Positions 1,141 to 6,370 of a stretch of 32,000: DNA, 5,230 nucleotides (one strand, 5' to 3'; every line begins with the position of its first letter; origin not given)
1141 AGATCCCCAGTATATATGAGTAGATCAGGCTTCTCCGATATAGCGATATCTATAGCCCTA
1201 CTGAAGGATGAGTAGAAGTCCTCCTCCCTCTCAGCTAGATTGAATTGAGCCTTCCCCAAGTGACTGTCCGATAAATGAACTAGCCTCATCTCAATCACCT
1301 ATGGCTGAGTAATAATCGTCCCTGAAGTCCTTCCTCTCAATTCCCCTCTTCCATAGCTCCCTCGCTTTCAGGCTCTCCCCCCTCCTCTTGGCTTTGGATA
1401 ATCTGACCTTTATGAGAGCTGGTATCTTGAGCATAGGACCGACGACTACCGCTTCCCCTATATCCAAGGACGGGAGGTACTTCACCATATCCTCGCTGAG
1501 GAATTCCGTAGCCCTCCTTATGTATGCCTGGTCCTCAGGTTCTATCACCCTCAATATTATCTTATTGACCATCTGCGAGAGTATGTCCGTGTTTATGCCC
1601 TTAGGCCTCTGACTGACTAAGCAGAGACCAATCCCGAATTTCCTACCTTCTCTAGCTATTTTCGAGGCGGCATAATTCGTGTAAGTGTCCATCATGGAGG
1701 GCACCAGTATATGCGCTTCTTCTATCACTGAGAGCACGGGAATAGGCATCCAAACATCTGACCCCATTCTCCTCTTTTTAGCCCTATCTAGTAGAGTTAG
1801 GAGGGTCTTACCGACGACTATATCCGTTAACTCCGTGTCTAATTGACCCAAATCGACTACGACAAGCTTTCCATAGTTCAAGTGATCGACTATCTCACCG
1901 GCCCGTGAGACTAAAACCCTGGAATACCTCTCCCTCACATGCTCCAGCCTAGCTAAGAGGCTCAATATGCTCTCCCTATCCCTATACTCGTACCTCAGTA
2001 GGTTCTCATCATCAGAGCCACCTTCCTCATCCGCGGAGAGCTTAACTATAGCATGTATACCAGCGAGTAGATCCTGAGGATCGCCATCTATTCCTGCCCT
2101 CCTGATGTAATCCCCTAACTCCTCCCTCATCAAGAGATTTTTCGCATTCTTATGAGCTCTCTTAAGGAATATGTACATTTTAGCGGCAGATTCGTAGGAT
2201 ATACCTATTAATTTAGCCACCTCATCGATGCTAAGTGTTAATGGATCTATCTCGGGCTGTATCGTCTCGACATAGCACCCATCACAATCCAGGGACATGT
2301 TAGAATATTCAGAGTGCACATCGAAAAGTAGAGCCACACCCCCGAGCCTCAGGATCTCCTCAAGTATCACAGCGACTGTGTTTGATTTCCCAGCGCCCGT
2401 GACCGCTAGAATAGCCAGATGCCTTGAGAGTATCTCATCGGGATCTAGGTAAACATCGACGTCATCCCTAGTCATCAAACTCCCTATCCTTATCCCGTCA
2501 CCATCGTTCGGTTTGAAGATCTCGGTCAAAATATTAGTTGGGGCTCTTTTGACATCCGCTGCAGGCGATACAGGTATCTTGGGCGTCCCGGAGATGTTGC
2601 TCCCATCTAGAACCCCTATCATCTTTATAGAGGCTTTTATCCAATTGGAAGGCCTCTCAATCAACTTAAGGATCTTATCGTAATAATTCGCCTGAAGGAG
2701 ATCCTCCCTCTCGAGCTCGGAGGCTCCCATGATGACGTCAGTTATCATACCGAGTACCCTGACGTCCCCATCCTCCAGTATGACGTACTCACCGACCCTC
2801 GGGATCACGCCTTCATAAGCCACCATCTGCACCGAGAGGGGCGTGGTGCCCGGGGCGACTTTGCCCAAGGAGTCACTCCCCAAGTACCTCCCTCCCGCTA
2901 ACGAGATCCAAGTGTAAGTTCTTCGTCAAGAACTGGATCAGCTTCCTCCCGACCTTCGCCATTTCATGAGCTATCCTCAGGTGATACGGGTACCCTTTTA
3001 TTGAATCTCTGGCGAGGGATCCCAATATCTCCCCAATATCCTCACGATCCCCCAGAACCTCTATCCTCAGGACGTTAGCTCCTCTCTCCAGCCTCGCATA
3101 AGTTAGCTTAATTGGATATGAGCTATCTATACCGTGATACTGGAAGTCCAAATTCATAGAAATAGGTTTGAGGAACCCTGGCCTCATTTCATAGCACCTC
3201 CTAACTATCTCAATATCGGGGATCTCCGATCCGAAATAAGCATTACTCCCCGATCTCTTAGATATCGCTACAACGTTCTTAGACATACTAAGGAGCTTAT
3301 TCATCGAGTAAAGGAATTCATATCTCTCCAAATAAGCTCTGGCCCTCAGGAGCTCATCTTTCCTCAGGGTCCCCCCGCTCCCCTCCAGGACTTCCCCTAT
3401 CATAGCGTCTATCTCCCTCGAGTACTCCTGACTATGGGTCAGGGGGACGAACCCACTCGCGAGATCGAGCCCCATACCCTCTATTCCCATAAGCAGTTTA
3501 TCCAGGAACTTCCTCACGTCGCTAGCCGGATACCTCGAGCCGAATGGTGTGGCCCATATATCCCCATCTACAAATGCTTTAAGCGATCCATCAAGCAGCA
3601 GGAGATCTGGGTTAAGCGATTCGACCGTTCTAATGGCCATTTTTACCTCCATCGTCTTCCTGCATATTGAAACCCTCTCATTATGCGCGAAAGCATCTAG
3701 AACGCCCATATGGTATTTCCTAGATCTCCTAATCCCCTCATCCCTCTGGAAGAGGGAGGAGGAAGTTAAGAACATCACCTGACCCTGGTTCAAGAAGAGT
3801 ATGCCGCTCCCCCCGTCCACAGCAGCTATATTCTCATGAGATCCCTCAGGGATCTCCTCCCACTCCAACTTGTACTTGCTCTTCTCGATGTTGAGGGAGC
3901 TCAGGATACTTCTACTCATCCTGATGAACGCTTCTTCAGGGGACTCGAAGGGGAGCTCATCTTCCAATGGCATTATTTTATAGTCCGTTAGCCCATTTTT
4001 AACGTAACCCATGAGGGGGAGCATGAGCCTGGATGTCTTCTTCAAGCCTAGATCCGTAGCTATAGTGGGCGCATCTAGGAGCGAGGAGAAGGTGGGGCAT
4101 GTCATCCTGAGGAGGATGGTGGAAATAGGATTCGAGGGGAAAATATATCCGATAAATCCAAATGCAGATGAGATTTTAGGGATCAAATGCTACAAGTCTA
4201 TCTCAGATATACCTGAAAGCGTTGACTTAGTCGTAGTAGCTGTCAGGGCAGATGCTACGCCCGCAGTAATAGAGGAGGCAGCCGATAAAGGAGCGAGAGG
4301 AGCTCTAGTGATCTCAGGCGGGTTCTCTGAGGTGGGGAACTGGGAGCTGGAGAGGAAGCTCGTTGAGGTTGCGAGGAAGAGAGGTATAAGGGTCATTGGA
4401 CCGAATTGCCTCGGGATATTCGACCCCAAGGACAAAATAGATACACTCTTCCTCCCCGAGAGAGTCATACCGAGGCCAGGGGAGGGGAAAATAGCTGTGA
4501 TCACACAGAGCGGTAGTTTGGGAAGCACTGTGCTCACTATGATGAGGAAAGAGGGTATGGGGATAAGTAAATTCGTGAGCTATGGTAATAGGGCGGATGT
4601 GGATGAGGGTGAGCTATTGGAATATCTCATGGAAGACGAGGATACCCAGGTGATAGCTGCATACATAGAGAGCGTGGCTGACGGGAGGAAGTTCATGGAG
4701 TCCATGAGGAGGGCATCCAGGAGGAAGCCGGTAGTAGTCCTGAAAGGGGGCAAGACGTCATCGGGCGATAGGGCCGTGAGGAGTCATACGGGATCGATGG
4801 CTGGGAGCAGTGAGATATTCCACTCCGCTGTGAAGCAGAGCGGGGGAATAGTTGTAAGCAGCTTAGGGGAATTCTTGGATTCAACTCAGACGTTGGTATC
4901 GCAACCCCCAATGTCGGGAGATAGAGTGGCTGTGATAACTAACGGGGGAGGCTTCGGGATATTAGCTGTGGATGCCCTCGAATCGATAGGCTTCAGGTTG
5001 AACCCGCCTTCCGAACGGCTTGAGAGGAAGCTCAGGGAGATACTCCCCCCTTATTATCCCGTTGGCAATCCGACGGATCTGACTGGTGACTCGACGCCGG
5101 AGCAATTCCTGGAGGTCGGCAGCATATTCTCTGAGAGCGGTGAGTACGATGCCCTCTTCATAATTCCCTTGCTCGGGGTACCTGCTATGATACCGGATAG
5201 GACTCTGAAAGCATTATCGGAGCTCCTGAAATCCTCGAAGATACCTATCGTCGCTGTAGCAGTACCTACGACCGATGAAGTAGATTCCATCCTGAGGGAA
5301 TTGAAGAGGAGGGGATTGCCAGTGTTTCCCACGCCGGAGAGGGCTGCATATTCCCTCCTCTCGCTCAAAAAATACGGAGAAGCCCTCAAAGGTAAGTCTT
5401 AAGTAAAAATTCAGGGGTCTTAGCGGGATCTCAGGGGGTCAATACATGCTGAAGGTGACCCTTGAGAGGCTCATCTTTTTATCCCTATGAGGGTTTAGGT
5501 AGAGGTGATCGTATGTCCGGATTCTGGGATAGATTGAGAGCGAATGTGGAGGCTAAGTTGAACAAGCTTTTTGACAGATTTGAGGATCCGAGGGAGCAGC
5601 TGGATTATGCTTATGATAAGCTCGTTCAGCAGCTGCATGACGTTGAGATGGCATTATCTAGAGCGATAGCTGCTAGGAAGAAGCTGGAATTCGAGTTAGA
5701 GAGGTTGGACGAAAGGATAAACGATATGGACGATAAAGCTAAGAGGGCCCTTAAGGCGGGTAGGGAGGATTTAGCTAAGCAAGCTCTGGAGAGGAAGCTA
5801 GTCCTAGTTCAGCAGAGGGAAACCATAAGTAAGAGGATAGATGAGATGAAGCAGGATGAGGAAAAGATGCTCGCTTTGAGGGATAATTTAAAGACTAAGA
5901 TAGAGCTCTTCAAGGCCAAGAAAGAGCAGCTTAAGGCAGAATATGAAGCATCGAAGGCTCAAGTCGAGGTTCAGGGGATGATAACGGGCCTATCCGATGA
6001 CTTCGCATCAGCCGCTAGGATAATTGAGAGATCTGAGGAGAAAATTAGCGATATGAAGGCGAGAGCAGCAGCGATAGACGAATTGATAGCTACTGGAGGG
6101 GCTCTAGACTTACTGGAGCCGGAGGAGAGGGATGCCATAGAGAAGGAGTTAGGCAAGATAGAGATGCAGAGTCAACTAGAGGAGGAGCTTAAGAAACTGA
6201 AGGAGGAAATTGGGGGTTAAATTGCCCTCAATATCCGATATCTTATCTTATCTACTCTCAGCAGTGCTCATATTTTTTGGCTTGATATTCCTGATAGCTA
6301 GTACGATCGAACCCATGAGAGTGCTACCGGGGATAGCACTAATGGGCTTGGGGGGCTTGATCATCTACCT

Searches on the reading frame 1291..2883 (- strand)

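Call 73: search_protein_families(library=pfam, proteins=[window:1291-2883:-], max_evalue=0.00001)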
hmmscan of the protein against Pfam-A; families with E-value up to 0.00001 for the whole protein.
window:1291-2883:- (530 aa): 3 families
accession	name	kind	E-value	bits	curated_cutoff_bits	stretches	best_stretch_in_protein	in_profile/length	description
PF01935.23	DUF87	-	6e-39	134.8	23.2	1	131-360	1-216/220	Helicase HerA, central domain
PF09378.16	HAS-barrel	-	2.7e-07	31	25.2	1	7-93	2-89/90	HAS barrel domain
PF05872.18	HerA_C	-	1.6e-06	27.5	22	0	387-480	263-361/502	Helicase HerA-like C-terminal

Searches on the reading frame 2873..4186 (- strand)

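Call 73: search_protein_families(library=pfam, proteins=[window:2873-4186:-], max_evalue=0.00001)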
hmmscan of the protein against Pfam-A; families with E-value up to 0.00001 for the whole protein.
window:2873-4186:- (437 aa): 1 family
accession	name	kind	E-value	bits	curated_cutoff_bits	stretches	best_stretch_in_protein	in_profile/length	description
PF09376.16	NurA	-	1.2e-21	77.8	21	1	119-412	2-254/254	NurA domain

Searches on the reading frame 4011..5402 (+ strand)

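Call 73: search_protein_families(library=pfam, proteins=[window:4011-5402:+], max_evalue=0.00001)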
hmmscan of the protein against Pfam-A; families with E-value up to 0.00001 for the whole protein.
window:4011-5402:+ (463 aa): 4 families
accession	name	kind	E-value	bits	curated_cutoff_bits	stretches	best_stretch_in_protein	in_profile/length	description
PF13607.11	Succ_CoA_lig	-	5.9e-53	178.8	27.4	1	158-295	1-138/138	Succinyl-CoA ligase like flavodoxin domain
PF13380.12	CoA_binding_2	-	4.3e-31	108.2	22.8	1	14-136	1-113/116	CoA binding domain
PF02629.25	CoA_binding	-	2.6e-16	60.6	22.3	1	12-102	2-95/97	CoA binding domain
PF19045.5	Ligase_CoA_2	-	5e-07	30.3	23.7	1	306-366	1-61/162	Ligase-CoA domain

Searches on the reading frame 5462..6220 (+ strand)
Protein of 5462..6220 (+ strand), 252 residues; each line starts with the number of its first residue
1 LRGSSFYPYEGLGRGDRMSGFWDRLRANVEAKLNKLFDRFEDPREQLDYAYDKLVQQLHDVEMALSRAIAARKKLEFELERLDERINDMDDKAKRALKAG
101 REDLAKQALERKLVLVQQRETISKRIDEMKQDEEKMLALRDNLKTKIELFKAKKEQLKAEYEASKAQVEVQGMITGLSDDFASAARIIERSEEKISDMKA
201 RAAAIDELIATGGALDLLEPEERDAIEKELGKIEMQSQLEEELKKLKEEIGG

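Call 73: search_protein_families(library=pfam, proteins=[window:5462-6220:+], max_evalue=0.00001)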
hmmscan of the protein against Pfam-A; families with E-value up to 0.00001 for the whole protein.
window:5462-6220:+ (252 aa): 1 family
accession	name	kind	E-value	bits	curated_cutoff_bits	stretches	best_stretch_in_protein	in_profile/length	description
PF04012.17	PspA_IM30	-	1.2e-25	90.9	33.9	1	21-249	2-217/220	PspA/IM30 family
